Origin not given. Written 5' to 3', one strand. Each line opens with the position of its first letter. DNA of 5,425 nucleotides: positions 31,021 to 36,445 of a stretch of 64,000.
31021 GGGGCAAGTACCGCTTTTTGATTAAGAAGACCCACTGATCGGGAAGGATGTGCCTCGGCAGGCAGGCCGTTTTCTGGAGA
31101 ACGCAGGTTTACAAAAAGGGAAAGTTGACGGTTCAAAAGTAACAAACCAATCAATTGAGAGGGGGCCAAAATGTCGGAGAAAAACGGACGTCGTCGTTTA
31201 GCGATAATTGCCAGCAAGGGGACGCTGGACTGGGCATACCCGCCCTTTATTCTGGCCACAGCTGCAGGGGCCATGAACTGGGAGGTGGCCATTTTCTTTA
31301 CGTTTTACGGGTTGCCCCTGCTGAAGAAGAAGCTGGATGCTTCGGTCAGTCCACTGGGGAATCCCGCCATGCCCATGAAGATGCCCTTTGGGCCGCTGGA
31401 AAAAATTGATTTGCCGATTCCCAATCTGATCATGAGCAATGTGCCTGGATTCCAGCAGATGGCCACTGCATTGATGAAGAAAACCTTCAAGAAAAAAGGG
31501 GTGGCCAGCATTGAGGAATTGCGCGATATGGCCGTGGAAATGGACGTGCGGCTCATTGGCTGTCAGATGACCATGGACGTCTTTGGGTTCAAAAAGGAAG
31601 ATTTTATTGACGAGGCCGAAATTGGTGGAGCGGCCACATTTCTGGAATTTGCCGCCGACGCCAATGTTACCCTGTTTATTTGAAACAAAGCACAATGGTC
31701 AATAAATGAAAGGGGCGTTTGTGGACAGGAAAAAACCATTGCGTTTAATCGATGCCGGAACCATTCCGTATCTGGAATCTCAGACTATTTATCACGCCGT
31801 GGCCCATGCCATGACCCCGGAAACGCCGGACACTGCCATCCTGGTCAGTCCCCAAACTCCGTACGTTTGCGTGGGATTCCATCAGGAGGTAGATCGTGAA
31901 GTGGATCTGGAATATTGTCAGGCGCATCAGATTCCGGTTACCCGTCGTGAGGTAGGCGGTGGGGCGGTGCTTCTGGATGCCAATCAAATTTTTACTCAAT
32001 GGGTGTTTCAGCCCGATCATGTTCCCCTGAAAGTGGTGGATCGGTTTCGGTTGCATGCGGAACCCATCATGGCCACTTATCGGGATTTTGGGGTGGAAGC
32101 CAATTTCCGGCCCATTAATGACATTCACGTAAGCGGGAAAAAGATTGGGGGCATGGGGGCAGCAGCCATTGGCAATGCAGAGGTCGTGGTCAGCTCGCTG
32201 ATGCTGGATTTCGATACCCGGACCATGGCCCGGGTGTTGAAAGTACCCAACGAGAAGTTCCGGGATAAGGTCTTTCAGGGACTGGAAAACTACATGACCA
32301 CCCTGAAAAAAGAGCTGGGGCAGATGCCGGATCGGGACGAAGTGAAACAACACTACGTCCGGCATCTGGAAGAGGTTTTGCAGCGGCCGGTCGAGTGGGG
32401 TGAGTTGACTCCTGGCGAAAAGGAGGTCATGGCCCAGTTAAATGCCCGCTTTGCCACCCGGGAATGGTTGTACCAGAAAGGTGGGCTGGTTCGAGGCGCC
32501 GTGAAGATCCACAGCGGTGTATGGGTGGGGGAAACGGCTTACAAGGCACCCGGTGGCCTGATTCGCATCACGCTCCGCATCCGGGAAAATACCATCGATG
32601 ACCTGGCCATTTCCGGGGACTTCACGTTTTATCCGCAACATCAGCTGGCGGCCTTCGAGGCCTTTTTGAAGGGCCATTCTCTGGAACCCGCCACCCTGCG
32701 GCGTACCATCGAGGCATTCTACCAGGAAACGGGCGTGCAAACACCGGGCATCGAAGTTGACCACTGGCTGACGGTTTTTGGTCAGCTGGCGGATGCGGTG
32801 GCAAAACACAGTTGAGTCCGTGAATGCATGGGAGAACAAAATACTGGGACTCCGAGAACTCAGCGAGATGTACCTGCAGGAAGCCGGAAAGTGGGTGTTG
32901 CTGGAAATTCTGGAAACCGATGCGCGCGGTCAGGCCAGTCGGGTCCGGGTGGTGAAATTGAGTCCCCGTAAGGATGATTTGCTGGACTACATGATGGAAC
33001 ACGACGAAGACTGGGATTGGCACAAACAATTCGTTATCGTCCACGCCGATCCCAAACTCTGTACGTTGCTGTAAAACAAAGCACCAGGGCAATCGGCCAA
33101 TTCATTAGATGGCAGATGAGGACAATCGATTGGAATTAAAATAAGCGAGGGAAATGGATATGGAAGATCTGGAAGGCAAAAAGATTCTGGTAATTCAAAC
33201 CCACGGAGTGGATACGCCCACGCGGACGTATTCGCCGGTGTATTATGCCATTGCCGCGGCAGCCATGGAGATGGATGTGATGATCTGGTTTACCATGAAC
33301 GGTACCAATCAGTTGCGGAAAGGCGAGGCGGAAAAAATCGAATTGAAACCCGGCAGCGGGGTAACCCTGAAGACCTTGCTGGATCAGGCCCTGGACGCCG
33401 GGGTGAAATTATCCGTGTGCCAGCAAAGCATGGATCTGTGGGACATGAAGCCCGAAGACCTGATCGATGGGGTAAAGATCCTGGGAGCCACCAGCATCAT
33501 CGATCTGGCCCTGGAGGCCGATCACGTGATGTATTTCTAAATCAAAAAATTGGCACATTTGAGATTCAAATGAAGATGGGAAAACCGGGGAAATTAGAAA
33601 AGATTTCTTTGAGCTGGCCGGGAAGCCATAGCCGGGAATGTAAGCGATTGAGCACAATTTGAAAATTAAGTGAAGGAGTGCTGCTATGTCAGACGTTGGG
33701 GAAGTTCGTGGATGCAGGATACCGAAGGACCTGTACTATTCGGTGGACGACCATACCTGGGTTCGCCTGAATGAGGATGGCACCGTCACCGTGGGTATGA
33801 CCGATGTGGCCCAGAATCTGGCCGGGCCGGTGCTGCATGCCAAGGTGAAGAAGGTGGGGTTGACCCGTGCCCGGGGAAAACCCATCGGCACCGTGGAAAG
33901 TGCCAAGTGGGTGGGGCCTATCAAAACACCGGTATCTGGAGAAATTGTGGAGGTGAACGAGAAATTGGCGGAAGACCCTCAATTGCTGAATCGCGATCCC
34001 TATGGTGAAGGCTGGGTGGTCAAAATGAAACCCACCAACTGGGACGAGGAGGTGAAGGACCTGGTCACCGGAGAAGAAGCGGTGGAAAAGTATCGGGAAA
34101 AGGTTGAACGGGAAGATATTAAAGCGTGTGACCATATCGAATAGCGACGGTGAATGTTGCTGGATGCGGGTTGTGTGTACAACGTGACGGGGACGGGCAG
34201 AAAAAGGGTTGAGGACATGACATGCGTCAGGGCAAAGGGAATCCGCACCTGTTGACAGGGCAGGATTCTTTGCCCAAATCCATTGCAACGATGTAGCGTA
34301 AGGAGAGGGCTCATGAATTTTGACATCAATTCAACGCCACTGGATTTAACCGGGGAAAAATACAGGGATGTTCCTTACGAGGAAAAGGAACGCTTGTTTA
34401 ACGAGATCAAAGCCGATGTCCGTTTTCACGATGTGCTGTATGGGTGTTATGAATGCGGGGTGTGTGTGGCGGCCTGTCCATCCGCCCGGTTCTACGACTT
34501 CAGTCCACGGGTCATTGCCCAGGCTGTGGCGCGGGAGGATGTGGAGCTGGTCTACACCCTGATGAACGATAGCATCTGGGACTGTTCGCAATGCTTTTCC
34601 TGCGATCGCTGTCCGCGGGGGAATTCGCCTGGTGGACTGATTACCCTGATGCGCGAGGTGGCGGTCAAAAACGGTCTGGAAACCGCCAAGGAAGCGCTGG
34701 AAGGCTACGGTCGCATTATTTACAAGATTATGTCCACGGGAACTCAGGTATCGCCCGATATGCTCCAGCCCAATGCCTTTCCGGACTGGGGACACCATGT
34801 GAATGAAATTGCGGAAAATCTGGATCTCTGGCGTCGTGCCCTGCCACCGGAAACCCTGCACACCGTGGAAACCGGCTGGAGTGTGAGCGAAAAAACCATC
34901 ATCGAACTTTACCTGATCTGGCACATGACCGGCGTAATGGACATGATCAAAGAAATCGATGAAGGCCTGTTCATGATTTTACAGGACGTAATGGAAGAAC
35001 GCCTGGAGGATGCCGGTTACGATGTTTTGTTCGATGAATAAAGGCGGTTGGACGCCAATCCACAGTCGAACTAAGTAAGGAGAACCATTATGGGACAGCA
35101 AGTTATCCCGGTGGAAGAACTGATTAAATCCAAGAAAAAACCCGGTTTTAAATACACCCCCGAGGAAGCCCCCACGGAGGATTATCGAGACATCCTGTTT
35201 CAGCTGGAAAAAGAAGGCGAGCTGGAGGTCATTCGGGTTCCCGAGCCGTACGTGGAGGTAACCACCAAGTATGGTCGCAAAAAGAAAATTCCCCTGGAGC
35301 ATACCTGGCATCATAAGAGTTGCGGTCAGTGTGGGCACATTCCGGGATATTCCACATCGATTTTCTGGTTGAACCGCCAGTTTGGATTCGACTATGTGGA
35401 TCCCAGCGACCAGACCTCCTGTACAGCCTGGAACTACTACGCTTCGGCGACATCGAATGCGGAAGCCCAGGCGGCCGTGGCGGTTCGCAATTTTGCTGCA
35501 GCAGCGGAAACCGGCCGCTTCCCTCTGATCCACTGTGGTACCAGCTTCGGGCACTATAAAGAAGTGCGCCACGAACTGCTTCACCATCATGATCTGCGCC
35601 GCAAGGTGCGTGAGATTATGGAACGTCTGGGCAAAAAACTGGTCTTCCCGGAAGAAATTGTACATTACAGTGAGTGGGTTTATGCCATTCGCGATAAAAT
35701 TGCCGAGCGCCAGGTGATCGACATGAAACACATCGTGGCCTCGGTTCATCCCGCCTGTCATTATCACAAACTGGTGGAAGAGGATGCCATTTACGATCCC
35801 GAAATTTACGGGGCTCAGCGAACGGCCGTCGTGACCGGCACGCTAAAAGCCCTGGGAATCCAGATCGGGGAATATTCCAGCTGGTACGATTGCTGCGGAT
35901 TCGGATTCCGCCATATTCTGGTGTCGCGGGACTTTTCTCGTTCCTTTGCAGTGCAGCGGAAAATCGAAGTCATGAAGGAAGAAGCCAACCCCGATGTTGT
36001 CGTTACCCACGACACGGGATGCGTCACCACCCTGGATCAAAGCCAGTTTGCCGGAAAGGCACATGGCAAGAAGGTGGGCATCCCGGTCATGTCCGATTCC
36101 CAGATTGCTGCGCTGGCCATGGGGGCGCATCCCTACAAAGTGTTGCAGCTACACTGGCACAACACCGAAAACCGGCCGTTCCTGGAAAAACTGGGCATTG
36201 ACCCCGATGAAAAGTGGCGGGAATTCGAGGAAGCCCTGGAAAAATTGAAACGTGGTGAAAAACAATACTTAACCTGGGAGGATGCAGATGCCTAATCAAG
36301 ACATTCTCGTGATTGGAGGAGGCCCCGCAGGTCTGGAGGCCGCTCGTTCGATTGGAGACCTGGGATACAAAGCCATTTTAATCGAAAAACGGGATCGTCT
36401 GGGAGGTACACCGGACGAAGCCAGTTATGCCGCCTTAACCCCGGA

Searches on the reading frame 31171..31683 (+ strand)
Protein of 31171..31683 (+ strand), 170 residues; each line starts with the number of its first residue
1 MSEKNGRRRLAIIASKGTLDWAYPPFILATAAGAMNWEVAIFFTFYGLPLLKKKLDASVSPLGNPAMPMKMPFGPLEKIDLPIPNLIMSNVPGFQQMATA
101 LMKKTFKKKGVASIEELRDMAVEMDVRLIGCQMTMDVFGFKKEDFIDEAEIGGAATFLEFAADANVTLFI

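Call 48: search_protein_families(library=ncbifam, proteins=[window:31171-31683:+], max_evalue=1e-10)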
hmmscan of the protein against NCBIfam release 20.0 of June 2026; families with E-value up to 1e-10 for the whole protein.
window:31171-31683:+ (170 aa): 1 family
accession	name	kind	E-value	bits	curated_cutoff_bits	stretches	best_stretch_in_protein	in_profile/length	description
NF047629.1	SulfCarrDsrE2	equivalog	1.7e-65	220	210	1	8-170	4-159/159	sulfur carrier protein DsrE2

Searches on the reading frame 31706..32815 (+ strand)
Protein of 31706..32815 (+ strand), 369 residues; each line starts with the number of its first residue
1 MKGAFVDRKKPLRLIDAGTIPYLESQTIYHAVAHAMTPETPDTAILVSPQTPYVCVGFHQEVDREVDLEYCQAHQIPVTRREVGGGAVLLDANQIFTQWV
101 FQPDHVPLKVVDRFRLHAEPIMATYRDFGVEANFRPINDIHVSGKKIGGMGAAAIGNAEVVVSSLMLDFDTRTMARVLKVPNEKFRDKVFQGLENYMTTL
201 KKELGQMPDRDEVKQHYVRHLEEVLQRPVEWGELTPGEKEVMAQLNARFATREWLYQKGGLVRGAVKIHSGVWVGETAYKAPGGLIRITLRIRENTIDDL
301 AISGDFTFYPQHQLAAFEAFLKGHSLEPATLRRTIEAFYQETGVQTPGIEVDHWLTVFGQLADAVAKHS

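Call 48: search_protein_families(library=ncbifam, proteins=[window:31706-32815:+], max_evalue=1e-10)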
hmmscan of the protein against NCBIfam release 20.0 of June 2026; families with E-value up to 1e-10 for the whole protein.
window:31706-32815:+ (369 aa): 5 families
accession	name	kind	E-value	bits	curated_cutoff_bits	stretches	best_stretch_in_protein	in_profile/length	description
TIGR00545.2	lipoyltrans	equivalog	1.9e-38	132.3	280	1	39-339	24-310/328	lipoate--protein ligase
NF053751.1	LplAB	exception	6.4e-29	101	550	1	50-256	139-345/348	lipoate-protein ligase LplAB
NF053790.1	LplA_LipA_fuse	exception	4e-27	95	800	1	28-337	17-305/606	bifunctional lipoate--protein ligase/lipoyl synthase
NF053750.1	LplA_large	exception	1.6e-25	90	480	1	39-257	28-247/248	lipoate-protein ligase large subunit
NF053749.1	LplB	equivalog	2.9e-13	49.8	65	1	278-352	2-76/86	lipoate-protein ligase small subunit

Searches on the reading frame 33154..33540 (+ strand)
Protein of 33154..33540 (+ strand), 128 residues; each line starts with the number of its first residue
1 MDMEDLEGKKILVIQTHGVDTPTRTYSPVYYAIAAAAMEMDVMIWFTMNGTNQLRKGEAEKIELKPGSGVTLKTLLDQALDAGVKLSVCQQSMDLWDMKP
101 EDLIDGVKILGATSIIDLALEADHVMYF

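Call 3: search_protein_families(library=pfam, proteins=[window:33154-33540:+])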
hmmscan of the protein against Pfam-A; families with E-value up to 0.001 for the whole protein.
window:33154-33540:+ (128 aa): 2 families
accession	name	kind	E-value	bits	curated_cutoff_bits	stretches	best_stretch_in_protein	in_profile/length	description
PF13686.11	DrsE_2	-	3.8e-20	72.8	25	2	71-126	100-155/156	DsrE/DsrF/DrsH-like family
PF02635.20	DsrE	-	3.9e-20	72.6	22.7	1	9-128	1-116/116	DsrE/DsrF-like family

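Call 4: search_protein_families(library=ncbifam, proteins=[window:33154-33540:+])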
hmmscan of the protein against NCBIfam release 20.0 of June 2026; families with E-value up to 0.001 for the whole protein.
window:33154-33540:+ (128 aa): 2 families
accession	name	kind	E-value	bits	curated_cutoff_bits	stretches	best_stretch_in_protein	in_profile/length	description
NF047629.1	SulfCarrDsrE2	equivalog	2.4e-16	60.3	210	2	70-127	101-158/159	sulfur carrier protein DsrE2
TIGR03010.1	sulf_tusC_dsrF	equivalog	4.4e-05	23.4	94.15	1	31-128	22-116/116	sulfurtransferase complex subunit TusC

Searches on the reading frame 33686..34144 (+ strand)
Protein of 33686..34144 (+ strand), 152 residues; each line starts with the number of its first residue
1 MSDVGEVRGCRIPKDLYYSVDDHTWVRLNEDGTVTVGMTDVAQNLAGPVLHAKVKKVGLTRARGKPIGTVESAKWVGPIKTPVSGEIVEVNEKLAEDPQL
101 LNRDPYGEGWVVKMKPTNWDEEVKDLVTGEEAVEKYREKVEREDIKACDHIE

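Call 3: search_protein_families(library=pfam, proteins=[window:33686-34144:+])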
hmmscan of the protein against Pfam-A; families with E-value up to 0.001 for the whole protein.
window:33686-34144:+ (152 aa): 1 family
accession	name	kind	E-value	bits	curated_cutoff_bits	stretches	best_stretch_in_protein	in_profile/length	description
PF01597.25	GCV_H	-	9.9e-41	138.9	22.2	1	17-138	2-121/122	Glycine cleavage H-protein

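Call 4: search_protein_families(library=ncbifam, proteins=[window:33686-34144:+])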
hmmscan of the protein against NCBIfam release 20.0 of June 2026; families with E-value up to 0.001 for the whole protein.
window:33686-34144:+ (152 aa): 4 families
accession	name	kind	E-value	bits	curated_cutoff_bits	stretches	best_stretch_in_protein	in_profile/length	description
NF002270.0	PRK01202.1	subfamily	2e-42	144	117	1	10-137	2-127/129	glycine cleavage system protein GcvH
TIGR00527.1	gcvH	equivalog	2.4e-31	108.5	115.85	1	12-143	2-128/129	glycine cleavage system protein GcvH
TIGR03077.1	not_gcvH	equivalog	3.1e-16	59.4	144.05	1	18-116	1-99/110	glycine cleavage protein H-like protein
NF045810.1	GcvH_rel_desulf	equivalog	7.1e-14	51.9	150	1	11-136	11-135/167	GcvH-related protein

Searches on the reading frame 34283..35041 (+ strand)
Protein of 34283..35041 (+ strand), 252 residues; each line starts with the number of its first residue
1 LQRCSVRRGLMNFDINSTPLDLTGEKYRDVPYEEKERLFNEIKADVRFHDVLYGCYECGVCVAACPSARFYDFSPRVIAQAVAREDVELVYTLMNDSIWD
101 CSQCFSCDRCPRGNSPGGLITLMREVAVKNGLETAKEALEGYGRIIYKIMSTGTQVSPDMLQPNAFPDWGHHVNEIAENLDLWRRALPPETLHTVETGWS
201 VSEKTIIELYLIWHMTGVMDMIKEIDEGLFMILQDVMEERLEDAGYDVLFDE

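Call 3: search_protein_families(library=pfam, proteins=[window:34283-35041:+])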
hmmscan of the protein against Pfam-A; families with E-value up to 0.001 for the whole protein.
window:34283-35041:+ (252 aa): 3 families
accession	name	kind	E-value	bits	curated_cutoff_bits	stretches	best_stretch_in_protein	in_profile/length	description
PF13183.11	Fer4_8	-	3.8e-09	37.4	27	1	53-113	3-67/68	4Fe-4S dicluster domain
PF13534.11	Fer4_17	-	6.5e-07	30.3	22.2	1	55-113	2-59/61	4Fe-4S dicluster domain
PF13187.11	Fer4_9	-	1.2e-05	25.6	27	1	55-113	2-50/52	4Fe-4S dicluster domain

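Call 4: search_protein_families(library=ncbifam, proteins=[window:34283-35041:+])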
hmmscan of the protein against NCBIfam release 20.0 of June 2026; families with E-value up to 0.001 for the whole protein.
window:34283-35041:+ (252 aa): 11 families
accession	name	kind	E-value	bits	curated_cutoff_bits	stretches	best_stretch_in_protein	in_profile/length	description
NF041779.1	hetero_SS_HdrC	equivalog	2.5e-24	85.8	350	1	28-187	6-161/198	ferredoxin:CoB-CoM heterodisulfide reductase subunit HdrC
NF041890.1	hdrC_Methbact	equivalog_domain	8.6e-22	77.6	270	1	34-225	8-190/192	ferredoxin:CoB-CoM heterodisulfide reductase subunit HdrC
TIGR03290.1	CoB_CoM_SS_C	equivalog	3.9e-15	56.1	160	1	54-133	3-81/144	CoB--CoM heterodisulfide reductase subunit C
NF038018.1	qmoC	equivalog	6.7e-09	35.7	300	1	52-130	17-94/360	quinone-interacting membrane-bound oxidoreductase complex subunit QmoC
NF004898.0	PRK06259.1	equivalog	7.9e-07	28.1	385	1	33-133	114-222/488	fumarate reductase (CoM/CoB) subunit TfrB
NF008369.0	PRK11168.1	equivalog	3.1e-06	26.4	278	1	53-146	11-106/401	anaerobic glycerol-3-phosphate dehydrogenase subunit C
NF009226.0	PRK12576.1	equivalog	8.7e-06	25.3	344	1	55-137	156-249/317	succinate dehydrogenase/fumarate reductase iron-sulfur subunit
NF004616.0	PRK05950.1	subfamily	1.2e-05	24.6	228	1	39-129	133-235/238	succinate dehydrogenase iron-sulfur subunit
NF042952.1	MFR_FeS_SdhB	equivalog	3.9e-05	22.8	600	1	55-135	148-239/320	8-methylmenaquinol:fumarate reductase iron-sulfur subunit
TIGR00384.1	dhsB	subfamily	6.4e-05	22.5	88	1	34-118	121-216/222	succinate dehydrogenase and fumarate reductase iron-sulfur protein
NF045663.1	diclust_near_Sec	equivalog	0.00077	17.7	530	1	57-131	310-386/759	pyridine nucleotide-disulfide oxidoreductase/dicluster-binding protein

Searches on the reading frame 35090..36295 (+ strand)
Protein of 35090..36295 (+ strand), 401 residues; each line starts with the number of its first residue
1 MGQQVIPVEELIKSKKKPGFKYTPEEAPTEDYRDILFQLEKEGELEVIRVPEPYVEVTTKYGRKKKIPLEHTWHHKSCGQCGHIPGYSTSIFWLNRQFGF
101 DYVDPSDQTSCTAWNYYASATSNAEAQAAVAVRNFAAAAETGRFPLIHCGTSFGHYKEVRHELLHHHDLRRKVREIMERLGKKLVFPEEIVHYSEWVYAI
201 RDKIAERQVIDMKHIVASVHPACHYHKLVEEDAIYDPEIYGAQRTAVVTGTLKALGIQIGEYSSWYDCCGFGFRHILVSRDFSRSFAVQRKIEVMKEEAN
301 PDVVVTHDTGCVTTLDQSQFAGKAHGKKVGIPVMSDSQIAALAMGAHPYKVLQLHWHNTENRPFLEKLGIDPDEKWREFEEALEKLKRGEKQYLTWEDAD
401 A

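Call 3: search_protein_families(library=pfam, proteins=[window:35090-36295:+])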
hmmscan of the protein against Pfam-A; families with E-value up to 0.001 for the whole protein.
window:35090-36295:+ (401 aa): 1 family
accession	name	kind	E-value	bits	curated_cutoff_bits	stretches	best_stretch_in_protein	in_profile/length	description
PF02754.22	CCG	-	4.6e-09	36.7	20.6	1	219-316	3-85/85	Cysteine-rich domain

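Call 4: search_protein_families(library=ncbifam, proteins=[window:35090-36295:+])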
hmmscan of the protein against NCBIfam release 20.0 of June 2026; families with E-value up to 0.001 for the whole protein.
window:35090-36295:+ (401 aa): 5 families
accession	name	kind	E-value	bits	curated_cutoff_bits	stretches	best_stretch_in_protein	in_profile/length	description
NF041780.1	hetero_SS_HdrB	equivalog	6.2e-34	117.7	450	1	67-367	1-304/304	ferredoxin:CoB-CoM heterodisulfide reductase subunit HdrB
TIGR03288.1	CoB_CoM_SS_B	equivalog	3.5e-23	82.3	345.15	1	83-368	13-290/290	CoB--CoM heterodisulfide reductase subunit B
NF045670.1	quin_L_LdhH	equivalog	1.2e-06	27.1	800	1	52-315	449-685/706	L-lactate dehydrogenase (quinone) large subunit LdhH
NF008434.0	PRK11274.1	equivalog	1.1e-05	24.5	333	1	240-318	315-391/409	glycolate oxidase subunit GlcF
NF042965.1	MFR_anch_SdhE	equivalog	0.00038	20.1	500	1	211-347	137-265/282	8-methylmenaquinol:fumarate reductase membrane anchor subunit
